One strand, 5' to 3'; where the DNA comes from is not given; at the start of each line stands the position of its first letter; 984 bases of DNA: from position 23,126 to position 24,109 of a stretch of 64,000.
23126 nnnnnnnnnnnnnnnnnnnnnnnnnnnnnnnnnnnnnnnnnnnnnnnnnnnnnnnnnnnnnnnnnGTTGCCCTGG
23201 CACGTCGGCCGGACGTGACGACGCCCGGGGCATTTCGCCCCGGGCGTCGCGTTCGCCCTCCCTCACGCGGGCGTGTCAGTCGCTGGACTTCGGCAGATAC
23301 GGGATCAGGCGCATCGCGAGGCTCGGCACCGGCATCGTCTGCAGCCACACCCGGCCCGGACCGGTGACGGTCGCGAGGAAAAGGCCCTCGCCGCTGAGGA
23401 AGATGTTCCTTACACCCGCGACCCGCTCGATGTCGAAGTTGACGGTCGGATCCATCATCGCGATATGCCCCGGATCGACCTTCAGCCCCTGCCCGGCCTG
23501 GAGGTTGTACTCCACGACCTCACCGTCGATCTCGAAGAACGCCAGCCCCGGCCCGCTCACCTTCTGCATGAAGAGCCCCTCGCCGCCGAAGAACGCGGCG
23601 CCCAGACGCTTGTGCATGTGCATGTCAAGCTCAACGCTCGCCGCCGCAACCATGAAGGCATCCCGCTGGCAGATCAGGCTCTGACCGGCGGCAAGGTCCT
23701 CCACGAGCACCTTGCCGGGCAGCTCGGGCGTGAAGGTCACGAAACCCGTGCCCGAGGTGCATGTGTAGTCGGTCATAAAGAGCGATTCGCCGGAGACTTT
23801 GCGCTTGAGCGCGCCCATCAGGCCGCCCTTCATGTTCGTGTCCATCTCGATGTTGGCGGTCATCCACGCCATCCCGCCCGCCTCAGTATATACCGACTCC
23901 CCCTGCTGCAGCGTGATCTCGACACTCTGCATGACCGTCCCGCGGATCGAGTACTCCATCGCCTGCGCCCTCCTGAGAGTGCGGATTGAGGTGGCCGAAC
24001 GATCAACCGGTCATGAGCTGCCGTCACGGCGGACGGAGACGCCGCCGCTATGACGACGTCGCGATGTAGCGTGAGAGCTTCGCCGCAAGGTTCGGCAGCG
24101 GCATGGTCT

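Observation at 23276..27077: Operon of a TMEM43/DUF1625-like zinc-ribbon membrane protein followed by two tandem AIM24/DUF124 paralogs, downstream of an HD phosphohydrolase and a second lgt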

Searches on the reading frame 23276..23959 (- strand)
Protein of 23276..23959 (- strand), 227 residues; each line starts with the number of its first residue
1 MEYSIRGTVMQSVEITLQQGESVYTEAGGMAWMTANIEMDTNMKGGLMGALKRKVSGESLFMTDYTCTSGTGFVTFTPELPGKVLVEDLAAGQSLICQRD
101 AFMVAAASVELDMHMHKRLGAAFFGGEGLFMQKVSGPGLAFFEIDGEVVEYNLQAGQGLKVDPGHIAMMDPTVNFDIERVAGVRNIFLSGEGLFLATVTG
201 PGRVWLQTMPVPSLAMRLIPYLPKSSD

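Call 3: search_protein_families(library=pfam, proteins=[window:23276-23959:-], max_evalue=0.01)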
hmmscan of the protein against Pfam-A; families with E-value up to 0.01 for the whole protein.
window:23276-23959:- (227 aa): 1 family
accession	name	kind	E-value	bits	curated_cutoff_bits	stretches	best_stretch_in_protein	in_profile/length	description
PF01987.23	AIM24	-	4.7e-73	245.7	25.7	1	3-209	1-205/205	Mitochondrial biogenesis AIM24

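Call 4: search_protein_families(library=ncbifam, proteins=[window:23276-23959:-], max_evalue=0.01)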
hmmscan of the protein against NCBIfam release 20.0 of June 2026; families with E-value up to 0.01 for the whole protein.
window:23276-23959:- (227 aa): 1 family
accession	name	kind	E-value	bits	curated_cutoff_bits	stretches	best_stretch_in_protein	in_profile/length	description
TIGR00266.1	TIGR00266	hypoth_equivalog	4.8e-41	140.8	96.6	1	1-223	1-219/222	TIGR00266 family protein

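Call 8: search_protein_families(library=padloc, proteins=[window:23276-23959:-], max_evalue=0.1)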
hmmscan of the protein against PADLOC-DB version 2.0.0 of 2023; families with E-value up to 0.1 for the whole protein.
window:23276-23959:- (227 aa): 0 families

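Call 29: find_homologous_proteins(query=window:23276-23959:-, max_evalue=1e-10)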
Query window:23276-23959:- (227 aa): 7832 proteins with E <= 1e-10 among 8000 candidates; the best 120 are listed.
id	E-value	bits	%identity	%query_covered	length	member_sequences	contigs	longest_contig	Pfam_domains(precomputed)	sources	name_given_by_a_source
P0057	2.2e-146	503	100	100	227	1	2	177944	PF01987.24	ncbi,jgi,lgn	ncbi:MAG: TIGR00266 family protein [Armatimonadota bacterium]|jgi:uncharacterized protein (TIGR00266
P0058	6.2e-137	473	91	100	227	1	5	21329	PF01987.24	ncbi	ncbi:MAG: TIGR00266 family protein [Armatimonadota bacterium]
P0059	4.9e-131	453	87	100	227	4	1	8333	PF01987.24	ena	-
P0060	1.9e-130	451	89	100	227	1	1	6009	PF01987.24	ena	-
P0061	4.2e-130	450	87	100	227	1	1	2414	PF01987.24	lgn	-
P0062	1.2e-129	449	88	100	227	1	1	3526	PF01987.24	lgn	-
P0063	2.2e-128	445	86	100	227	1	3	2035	PF01987.24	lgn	-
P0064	5.3e-128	443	85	100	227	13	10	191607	PF01987.24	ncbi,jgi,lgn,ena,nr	ncbi:MAG TPA: TIGR00266 family protein [Armatimonadetes bacterium]|nr:TIGR00266 family protein [Arma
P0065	1.8e-127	442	85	100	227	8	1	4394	PF01987.24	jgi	jgi:uncharacterized protein (TIGR00266 family)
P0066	5.3e-121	420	81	100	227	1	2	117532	PF01987.24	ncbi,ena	-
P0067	2.1e-116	405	78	100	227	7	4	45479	PF01987.24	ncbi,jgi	-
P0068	8.2e-116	403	78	100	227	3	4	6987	PF01987.24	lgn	-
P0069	2.1e-115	402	78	100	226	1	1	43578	PF01987.24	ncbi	-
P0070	9.0e-115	400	77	100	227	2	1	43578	PF01987.24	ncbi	-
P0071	2.4e-113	395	76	100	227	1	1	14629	PF01987.24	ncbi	ncbi:MAG: TIGR00266 family protein [Armatimonadota bacterium]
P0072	2.8e-112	392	75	100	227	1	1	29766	PF01987.24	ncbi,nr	ncbi:MAG: TIGR00266 family protein [Armatimonadota bacterium]|nr:TIGR00266 family protein [Armatimon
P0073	7.3e-112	391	74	100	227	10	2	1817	PF01987.24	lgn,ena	-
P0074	8.3e-112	390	74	100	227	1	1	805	PF01987.24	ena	-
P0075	2.5e-111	389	74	100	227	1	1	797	PF01987.24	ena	-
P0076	2.7e-111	389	74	100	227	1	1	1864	PF01987.24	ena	-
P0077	4.1e-111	388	74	100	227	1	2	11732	PF01987.24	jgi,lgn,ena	-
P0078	4.9e-111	388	73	100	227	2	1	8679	PF01987.24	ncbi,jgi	-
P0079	3.7e-110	385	74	100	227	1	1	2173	PF01987.24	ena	-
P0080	1.1e-109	383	74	100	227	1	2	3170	PF01987.24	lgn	-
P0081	3.4e-109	382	72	100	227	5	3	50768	PF01987.24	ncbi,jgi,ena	-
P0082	3.6e-109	382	71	100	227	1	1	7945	PF01987.24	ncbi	ncbi:MAG: TIGR00266 family protein [Armatimonadota bacterium]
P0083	1.7e-108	380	71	100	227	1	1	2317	PF01987.24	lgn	-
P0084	1.8e-108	379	72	100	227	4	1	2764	PF01987.24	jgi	jgi:uncharacterized protein (TIGR00266 family)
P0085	2.6e-108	379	75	99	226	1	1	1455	PF01987.24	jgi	-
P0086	9.2e-108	377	70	100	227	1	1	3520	PF01987.24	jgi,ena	-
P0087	1.3e-107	377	75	100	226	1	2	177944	PF01987.24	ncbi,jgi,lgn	ncbi:MAG: TIGR00266 family protein [Armatimonadota bacterium]|jgi:uncharacterized protein (TIGR00266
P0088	1.4e-107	377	72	100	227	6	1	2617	PF01987.24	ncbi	-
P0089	1.8e-107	376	71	100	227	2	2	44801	PF01987.24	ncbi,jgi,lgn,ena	-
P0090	3.0e-107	375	74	99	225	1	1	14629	PF01987.24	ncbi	ncbi:MAG: TIGR00266 family protein [Armatimonadota bacterium]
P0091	4.2e-107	375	72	100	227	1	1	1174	PF01987.24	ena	-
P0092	7.2e-107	374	70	100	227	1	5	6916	PF01987.24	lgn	-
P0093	7.6e-107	374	70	100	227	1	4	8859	PF01987.24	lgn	-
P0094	8.7e-107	374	73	100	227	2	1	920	PF01987.24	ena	-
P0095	9.6e-107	374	70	100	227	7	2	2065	PF01987.24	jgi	jgi:uncharacterized protein (TIGR00266 family)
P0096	1.2e-106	373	70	100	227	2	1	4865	PF01987.24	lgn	-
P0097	1.4e-106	373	72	99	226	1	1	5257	PF01987.24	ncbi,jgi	-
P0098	1.8e-106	373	72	100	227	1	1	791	PF01987.24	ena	-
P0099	8.5e-106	371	70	100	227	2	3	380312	PF01987.24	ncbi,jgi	-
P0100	2.5e-105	369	73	98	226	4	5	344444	PF01987.24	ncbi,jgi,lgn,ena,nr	ncbi:MAG: TIGR00266 family protein [candidate division WS1 bacterium]|jgi:uncharacterized protein (T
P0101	2.8e-105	369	73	96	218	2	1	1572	PF01987.24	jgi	-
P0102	5.0e-105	368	70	100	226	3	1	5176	PF01987.24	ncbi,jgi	-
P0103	5.8e-105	368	72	99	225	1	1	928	PF01987.24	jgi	jgi:uncharacterized protein (TIGR00266 family)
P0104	8.9e-105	367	72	99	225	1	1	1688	PF01987.24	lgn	-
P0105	1.1e-104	367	69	100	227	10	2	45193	PF01987.24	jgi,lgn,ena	jgi:uncharacterized protein (TIGR00266 family)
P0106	3.3e-104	366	72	98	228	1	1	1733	PF01987.24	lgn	-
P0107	3.8e-104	365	72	99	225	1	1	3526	PF01987.24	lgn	-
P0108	1.2e-103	364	71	99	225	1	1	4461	PF01987.24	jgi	-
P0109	2.8e-103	362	71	100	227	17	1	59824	PF01987.24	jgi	jgi:uncharacterized protein (TIGR00266 family)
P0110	4.6e-103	362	71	99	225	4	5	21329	PF01987.24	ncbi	ncbi:MAG: TIGR00266 family protein [Armatimonadota bacterium]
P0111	5.0e-103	362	72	98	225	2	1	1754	PF01987.24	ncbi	-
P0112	5.9e-103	361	71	99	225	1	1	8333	PF01987.24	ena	-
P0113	1.7e-102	360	70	99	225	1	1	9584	PF01987.24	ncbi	-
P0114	2.0e-102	360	71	98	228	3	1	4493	PF01987.24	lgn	-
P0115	1.3e-101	357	72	95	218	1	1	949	PF01987.24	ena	-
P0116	2.9e-101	356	69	100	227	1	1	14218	PF01987.24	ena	-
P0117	7.4e-101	355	71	99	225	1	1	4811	PF01987.24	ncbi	-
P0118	1.4e-100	354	70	98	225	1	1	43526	PF01987.24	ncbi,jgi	-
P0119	5.5e-100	352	70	98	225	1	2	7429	PF01987.24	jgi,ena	-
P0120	7.7e-100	351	66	100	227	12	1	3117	PF01987.24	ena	-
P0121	1.1e-99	351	69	98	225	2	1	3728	PF01987.24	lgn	-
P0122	2.2e-98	346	64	100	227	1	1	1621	PF01987.24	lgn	-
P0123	2.5e-98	346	65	100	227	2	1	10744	PF01987.24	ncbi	ncbi:MAG: TIGR00266 family protein [Armatimonadota bacterium]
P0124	2.8e-98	346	67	99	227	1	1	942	PF01987.24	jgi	-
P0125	4.2e-98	346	63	100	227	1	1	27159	PF01987.24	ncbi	ncbi:MAG: TIGR00266 family protein [Armatimonadota bacterium]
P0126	1.4e-97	344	69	99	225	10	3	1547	PF01987.24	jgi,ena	jgi:uncharacterized protein (TIGR00266 family)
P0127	4.2e-97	342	68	99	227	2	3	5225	PF01987.24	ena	-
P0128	2.7e-95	336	63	100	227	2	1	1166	PF01987.24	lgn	-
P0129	7.0e-95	335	64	100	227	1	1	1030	PF01987.24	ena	-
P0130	2.8e-94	333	64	99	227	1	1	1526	PF01987.24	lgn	-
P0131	2.9e-94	333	64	100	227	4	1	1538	PF01987.24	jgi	jgi:uncharacterized protein (TIGR00266 family)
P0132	5.8e-94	332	66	98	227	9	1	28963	PF01987.24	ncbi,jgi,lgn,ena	-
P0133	1.1e-93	331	65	100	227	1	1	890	PF01987.24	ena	-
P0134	1.3e-93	331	63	98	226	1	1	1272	PF01987.24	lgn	-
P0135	4.7e-93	329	63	100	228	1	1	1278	PF01987.24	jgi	-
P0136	6.3e-93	329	63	100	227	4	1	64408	PF01987.24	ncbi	-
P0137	9.5e-93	328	63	100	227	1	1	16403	PF01987.24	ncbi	-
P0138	1.2e-92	328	63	100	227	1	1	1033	PF01987.24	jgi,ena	-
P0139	1.5e-92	327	63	100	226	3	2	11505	PF01987.24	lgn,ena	-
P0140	1.8e-92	327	64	100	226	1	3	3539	PF01987.24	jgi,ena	jgi:uncharacterized protein (TIGR00266 family)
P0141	1.9e-92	327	65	100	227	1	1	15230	PF01987.24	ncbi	-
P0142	2.0e-92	327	63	100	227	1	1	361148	PF01987.24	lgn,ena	-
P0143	2.0e-92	327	60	100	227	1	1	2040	PF01987.24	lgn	-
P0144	2.8e-92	327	63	100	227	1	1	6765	PF01987.24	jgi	-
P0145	2.8e-92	327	63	100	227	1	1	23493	PF01987.24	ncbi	-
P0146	3.1e-92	326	63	100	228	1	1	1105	PF01987.24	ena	-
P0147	3.3e-92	326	64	100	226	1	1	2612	PF01987.24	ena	-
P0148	3.4e-92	326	64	98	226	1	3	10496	PF01987.24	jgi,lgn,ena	-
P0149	3.4e-92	326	65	98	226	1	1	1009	PF01987.24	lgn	-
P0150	3.9e-92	326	64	99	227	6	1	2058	PF01987.24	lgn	-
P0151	5.0e-92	326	63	100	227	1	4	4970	PF01987.24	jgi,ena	-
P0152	6.1e-92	325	65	100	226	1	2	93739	PF01987.24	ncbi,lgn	ncbi:MAG: TIGR00266 family protein [Anaerolineae bacterium]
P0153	6.3e-92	325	65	98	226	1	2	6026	PF01987.24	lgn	-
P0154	8.2e-92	325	66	98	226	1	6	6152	PF01987.24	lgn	-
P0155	8.8e-92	325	61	98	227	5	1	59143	PF01987.24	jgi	-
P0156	9.3e-92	325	62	100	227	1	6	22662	PF01987.24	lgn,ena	-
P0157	9.6e-92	325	62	100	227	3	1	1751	PF01987.24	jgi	jgi:uncharacterized protein (TIGR00266 family)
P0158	9.8e-92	325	63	100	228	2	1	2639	PF01987.24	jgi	-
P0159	1.0e-91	325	63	98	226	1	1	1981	PF01987.24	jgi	-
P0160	1.2e-91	325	64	98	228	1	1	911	PF01987.24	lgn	-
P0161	1.3e-91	324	63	98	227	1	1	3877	PF01987.24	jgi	jgi:uncharacterized protein (TIGR00266 family)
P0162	1.3e-91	324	63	99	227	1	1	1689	PF01987.24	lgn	-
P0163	1.5e-91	324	62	100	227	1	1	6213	PF01987.24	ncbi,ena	-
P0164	1.8e-91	324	62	100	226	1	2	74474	PF01987.24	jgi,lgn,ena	-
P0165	1.9e-91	324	65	98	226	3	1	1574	PF01987.24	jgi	-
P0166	1.9e-91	324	64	98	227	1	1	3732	PF01987.24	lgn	-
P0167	2.1e-91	324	61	98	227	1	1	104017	PF01987.24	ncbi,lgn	-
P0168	2.2e-91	324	63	98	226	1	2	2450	PF01987.24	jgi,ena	-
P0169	2.4e-91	323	60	100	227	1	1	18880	PF01987.24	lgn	-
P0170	2.4e-91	323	62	100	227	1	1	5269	PF01987.24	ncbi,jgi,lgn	jgi:uncharacterized protein (TIGR00266 family)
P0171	2.4e-91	323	62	100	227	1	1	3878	PF01987.24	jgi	-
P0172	2.6e-91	323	66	98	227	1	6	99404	PF01987.24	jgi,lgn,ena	-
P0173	2.7e-91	323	62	98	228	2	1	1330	PF01987.24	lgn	-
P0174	2.7e-91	323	64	100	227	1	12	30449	PF01987.24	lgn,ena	-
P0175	3.0e-91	323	61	100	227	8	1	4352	PF01987.24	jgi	-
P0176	3.1e-91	323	64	98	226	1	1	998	PF01987.24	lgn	-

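Call 30: find_encoding_contigs(protein=P0152, flank=5000, max_places=2)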
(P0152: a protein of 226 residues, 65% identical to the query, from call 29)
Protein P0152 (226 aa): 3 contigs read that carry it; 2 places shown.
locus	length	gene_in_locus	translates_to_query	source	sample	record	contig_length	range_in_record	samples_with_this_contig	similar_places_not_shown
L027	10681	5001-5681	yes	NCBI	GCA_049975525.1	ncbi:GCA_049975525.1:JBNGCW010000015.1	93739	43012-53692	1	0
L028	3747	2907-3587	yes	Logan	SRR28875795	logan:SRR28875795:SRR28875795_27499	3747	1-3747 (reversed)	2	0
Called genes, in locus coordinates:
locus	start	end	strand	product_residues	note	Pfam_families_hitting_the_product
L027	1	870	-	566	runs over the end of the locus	PF05157:MshEN, PF00437:T2SSE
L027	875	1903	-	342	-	PF00072:Response_reg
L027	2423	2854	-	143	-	PF00892:EamA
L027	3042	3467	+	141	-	-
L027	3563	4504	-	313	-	-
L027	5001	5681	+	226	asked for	PF01987:AIM24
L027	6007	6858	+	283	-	PF02645:DegV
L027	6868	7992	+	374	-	PF00583:Acetyltransf_1 (faint)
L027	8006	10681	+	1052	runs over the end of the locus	-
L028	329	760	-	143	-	PF00892:EamA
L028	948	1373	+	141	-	-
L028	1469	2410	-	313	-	-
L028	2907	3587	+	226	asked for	PF01987:AIM24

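Call 31: find_encoding_contigs(protein=P0142, flank=5000, max_places=2)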
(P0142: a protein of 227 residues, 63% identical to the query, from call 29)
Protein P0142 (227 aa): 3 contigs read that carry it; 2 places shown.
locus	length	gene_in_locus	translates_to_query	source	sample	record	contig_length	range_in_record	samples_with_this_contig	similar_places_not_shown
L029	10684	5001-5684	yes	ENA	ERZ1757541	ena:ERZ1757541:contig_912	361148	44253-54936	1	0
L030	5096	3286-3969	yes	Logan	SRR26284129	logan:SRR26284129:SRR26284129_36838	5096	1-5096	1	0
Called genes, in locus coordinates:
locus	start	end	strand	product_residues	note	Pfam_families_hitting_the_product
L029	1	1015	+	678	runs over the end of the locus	PF03453:MoeA_N, PF00994:MoCF_biosynth, PF03454:MoeA_C, PF12727:PBP_like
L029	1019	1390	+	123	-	PF00072:Response_reg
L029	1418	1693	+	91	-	PF20068:Amphi-Trp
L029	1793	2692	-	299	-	PF02517:Rce1-like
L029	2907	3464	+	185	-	-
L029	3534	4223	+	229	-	PF01386:Ribosomal_L25p, PF14693:Ribosomal_TL5_C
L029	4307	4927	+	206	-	PF25900:PAPPA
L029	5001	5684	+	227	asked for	PF01987:AIM24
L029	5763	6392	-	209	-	PF00293:NUDIX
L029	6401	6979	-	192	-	-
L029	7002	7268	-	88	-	-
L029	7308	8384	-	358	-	PF00764:Arginosuc_synth (weak), PF02540:NAD_synthase (faint), PF03054:tRNA_Me_trans, PF20259:tRNA_Me_trans_M, PF20258:tRNA_Me_trans_C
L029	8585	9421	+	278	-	PF13847:Methyltransf_31 (faint), PF13489:Methyltransf_23, PF00398:RrnaAD (weak), PF13649:Methyltransf_25, PF08241:Methyltransf_11 (weak), PF08242:Methyltransf_12 (weak)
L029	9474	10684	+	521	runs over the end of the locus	PF00496:SBP_bac_5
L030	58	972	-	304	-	PF02517:Rce1-like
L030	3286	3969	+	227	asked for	PF01987:AIM24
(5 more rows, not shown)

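Call 32: find_encoding_contigs(protein=P0167, flank=5000, max_places=2)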
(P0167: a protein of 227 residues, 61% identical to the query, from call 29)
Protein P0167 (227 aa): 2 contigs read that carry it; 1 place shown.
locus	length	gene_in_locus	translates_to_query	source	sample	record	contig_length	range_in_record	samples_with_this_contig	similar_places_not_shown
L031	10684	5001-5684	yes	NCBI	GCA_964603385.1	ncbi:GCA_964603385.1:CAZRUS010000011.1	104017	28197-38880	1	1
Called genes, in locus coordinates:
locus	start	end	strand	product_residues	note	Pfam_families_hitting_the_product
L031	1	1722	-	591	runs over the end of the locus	PF01336:tRNA_anti-codon, PF00152:tRNA-synt_2, PF02938:GAD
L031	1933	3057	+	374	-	PF02690:Na_Pi_cotrans (faint)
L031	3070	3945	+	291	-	PF00582:Usp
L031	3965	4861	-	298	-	PF00892:EamA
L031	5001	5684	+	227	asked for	PF01987:AIM24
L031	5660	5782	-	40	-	-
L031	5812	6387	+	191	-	PF00156:Pribosyltran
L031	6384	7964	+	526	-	PF00117:GATase, PF07722:Peptidase_C26, PF02540:NAD_synthase (faint), PF00958:GMP_synt_C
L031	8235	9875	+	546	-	PF00342:PGI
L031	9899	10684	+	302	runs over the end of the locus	PF03446:NAD_binding_2, PF00393:6PGD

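Call 33: find_encoding_contigs(protein=P0172, flank=5000, max_places=2)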
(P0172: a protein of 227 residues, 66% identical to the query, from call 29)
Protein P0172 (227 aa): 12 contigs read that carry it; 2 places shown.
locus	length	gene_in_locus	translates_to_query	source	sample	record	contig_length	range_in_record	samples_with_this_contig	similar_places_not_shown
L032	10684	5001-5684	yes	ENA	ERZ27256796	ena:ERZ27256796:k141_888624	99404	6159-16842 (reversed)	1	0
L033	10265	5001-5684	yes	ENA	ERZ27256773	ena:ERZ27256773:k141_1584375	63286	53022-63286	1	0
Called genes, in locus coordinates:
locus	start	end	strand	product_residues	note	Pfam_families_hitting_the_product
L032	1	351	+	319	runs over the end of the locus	PF00528:BPD_transp_1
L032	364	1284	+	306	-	PF00528:BPD_transp_1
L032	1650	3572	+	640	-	PF00128:Alpha-amylase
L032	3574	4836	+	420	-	PF13692:Glyco_trans_1_4 (weak), PF00534:Glycos_transf_1 (weak)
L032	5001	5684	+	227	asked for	PF01987:AIM24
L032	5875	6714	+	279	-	-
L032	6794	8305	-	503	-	PF00140:Sigma70_r1_2, PF04542:Sigma70_r2, PF04539:Sigma70_r3, PF04545:Sigma70_r4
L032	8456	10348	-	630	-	PF01807:Zn_ribbon_DnaG, PF08275:DNAG_N, PF01751:Toprim, PF13662:Toprim_4, PF13155:Toprim_2, PF10410:DnaB_bind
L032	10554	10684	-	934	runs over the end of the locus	PF01326:PPDK_N, PF00391:PEP-utilizers, PF02896:PEP-utilizers_C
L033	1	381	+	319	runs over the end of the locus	PF00528:BPD_transp_1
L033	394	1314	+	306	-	PF00528:BPD_transp_1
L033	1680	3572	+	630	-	PF00128:Alpha-amylase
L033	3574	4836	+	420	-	PF13692:Glyco_trans_1_4 (weak), PF00534:Glycos_transf_1 (weak)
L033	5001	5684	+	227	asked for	PF01987:AIM24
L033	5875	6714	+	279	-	-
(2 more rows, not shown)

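Call 34: search_solved_structures(query=window:23276-23959:-, max_evalue=0.01, show_alignments=1)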
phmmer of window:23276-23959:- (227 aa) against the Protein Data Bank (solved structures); distinct sequences matched with E-value up to 0.01: 2.
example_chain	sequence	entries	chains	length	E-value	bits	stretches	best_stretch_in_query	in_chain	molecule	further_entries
1yox_A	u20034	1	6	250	1.7e-44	155.5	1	1-218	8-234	hypothetical protein PA3696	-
1pg6_A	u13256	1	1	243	5.7e-23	85.2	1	11-226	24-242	Hypothetical protein SpyM3_0169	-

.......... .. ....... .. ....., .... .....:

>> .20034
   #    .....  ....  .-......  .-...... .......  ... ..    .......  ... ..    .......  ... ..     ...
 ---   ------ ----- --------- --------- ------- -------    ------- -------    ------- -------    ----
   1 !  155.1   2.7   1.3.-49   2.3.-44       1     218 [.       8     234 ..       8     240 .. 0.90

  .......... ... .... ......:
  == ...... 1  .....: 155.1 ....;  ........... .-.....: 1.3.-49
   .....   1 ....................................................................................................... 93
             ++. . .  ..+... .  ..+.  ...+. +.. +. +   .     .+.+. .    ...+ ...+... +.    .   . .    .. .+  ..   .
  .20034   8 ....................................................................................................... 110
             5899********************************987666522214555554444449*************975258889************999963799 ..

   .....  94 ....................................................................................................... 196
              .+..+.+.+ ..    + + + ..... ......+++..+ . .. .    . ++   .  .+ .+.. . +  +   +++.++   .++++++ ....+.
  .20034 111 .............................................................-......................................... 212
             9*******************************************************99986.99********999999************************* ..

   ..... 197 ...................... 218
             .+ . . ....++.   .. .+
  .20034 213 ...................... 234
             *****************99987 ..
